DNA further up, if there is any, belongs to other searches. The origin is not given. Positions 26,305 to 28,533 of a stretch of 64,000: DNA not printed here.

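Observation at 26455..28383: Two paralogous ~640-aa OYE-TIM-barrel + FAD/NAD(P) reductases in one 30-kb stretch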

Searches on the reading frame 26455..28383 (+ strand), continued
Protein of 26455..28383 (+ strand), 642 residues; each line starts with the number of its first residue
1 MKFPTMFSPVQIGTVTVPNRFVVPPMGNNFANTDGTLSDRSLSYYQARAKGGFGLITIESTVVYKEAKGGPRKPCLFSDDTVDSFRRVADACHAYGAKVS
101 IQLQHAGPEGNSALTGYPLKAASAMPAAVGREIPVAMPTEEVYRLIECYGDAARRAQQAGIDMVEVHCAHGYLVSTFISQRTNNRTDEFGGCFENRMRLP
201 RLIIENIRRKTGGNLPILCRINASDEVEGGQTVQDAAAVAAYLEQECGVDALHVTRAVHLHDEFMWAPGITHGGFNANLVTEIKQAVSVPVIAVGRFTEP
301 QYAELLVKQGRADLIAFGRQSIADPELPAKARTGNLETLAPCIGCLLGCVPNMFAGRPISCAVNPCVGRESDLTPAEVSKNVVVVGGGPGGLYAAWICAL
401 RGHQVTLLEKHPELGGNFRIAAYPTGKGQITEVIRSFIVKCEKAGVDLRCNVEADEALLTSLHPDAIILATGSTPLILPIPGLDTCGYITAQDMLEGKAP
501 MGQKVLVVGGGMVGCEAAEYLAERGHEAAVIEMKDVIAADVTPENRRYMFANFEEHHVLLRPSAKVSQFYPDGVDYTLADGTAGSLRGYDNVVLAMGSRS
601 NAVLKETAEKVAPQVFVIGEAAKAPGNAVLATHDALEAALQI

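Call 76: search_protein_families(library=pfam, proteins=[L079:330-1403:+, L079:1400-2686:+, L079:2667-3782:+, L079:3689-4633:+, L079:4634-5467:+, L079:5409-5963:+, L079:13334-14665:+, L079:14674-15342:+, L079:15644-16522:-, L079:16661-19012:-], max_evalue=0.00001)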
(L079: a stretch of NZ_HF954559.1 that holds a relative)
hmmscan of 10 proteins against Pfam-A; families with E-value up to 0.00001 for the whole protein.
L079:330-1403:+ (357 aa): 4 families
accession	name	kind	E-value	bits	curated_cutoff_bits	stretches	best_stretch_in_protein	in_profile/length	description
PF01761.26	DHQ_synthase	-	2e-42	143.9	24.2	1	68-179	2-113/115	3-dehydroquinate synthase N-terminal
PF24621.2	DHQS_C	-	4.6e-41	140.6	27.6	1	182-321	1-144/144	3-dehydroquinate synthase C-terminal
PF13685.12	Fe-ADH_2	-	2e-13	51.1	28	1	17-174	2-148/149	Iron-containing alcohol dehydrogenase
PF00465.25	Fe-ADH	-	1.8e-08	34.6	31.3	1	15-132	4-131/168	Iron-containing alcohol dehydrogenase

L079:1400-2686:+ (428 aa): 1 family
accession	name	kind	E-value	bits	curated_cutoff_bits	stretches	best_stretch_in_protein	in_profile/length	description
PF00275.25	EPSP_synthase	-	7.5e-92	308.6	22.8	1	6-415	3-416/417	EPSP synthase (3-phosphoshikimate 1-carboxyvinyltransferase)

L079:2667-3782:+ (371 aa): 1 family
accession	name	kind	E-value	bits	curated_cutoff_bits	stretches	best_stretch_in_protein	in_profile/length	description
PF01264.26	Chorismate_synt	-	1.2e-131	438.8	27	1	17-364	3-327/327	Chorismate synthase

L079:3689-4633:+ (314 aa): 1 family
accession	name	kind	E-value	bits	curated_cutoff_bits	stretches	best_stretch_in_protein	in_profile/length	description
PF00800.23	PDT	-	1.1e-56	192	25.2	1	42-220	1-179/181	Prephenate dehydratase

L079:4634-5467:+ (277 aa): 1 family
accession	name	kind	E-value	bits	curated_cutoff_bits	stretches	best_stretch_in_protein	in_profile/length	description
PF08501.16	Shikimate_dh_N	-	1.3e-21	77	27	1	5-89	1-83/83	Shikimate dehydrogenase substrate binding domain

L079:5409-5963:+ (184 aa): 3 families
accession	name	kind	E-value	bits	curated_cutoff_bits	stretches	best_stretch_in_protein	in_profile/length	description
PF01202.28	SKI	-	6.8e-37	127.5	22.1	1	29-176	1-154/159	Shikimate kinase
PF13238.12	AAA_18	-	1.1e-06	29.5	29.4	1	23-60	1-25/128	AAA domain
PF13671.12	AAA_33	-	1.1e-06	29.4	27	1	23-93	2-75/143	AAA domain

L079:13334-14665:+ (443 aa): 1 family
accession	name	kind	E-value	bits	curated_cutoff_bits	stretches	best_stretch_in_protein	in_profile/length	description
PF07690.21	MFS_1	-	1.7e-58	198.6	33.4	1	27-391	1-347/347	Major Facilitator Superfamily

L079:14674-15342:+ (222 aa): 0 families

L079:15644-16522:- (292 aa): 2 families
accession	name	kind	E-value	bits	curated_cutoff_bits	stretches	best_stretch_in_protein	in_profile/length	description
PF08501.16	Shikimate_dh_N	-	2.8e-28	98.4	27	1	19-101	1-83/83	Shikimate dehydrogenase substrate binding domain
PF18317.6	SDH_C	-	5.7e-13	48.8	25.8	1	262-291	1-30/31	Shikimate 5'-dehydrogenase C-terminal domain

L079:16661-19012:- (783 aa): 12 families
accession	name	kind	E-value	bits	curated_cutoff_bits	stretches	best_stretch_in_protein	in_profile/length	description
PF00724.26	Oxidored_FMN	-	6.1e-72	243.2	27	2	8-233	2-233/342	NADH:flavin oxidoreductase / NADH oxidase family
PF07992.20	Pyr_redox_2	-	9.5e-26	91.3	26.1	2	585-732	100-241/291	Pyridine nucleotide-disulphide oxidoreductase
PF00070.33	Pyr_redox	-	2.9e-20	73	22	2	636-701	1-66/82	Pyridine nucleotide-disulphide oxidoreductase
PF13450.12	NAD_binding_8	-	8e-09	36.1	21.9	1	504-545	1-41/68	NAD(P)-binding Rossmann-like domain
PF03486.20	HI0933_like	-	9.1e-09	35.6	50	0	501-535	2-36/244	HI0933-like protein Rossmann domain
PF12831.13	FAD_oxidored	-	1.2e-08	35.2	27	1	502-538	2-38/416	FAD dependent oxidoreductase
PF01266.30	DAO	-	2e-08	34.6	27.9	0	501-596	1-91/353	FAD dependent oxidoreductase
PF13738.12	Pyr_redox_3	-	1e-07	32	30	0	490-535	155-200/305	Pyridine nucleotide-disulphide oxidoreductase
PF01262.27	AlaDh_PNT_C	-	1.7e-07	31.3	23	0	498-532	27-61/214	Alanine dehydrogenase/PNT, C-terminal domain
PF13241.12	NAD_binding_7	-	1.8e-06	28.9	22.1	0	631-666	4-39/104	Putative NAD(P)-binding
PF02737.24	3HCDH_N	-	2e-06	28.3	22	0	636-691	1-56/180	3-hydroxyacyl-CoA dehydrogenase, NAD binding domain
PF01134.28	GIDA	-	7.4e-06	25.7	22.1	0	502-535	2-36/391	Glucose inhibited division protein A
